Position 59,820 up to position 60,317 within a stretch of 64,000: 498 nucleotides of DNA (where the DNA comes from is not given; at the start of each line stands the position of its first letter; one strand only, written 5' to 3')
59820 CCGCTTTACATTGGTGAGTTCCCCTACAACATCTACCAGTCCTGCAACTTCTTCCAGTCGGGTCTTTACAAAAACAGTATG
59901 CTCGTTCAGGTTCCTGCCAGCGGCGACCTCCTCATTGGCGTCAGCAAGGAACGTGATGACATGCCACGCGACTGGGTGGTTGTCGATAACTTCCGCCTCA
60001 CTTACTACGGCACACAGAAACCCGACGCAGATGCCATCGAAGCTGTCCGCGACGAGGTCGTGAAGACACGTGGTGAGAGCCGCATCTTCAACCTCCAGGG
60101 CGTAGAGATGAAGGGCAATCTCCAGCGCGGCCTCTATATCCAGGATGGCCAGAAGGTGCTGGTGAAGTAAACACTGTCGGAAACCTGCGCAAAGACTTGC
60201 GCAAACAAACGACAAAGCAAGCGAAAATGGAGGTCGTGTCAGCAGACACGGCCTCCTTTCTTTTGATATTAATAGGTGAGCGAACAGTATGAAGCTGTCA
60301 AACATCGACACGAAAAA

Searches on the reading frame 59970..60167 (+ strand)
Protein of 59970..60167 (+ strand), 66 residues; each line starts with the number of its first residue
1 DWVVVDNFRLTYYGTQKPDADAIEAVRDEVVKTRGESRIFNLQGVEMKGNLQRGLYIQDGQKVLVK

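Call 29: search_protein_families(library=ncbifam, proteins=[window:59970-60167:+], max_evalue=10)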
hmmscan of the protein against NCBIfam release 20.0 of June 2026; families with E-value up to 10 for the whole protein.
seq(66 aa): 1 family
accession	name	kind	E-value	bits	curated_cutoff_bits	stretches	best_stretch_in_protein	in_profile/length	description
NF010051.0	PRK13528.1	subfamily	0.089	11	583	1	7-60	640-693/727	FepA family TonB-dependent siderophore receptor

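Call 30: search_protein_families(library=pfam, proteins=[window:59970-60167:+], max_evalue=10)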
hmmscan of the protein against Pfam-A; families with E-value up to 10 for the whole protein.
seq(66 aa): 0 families
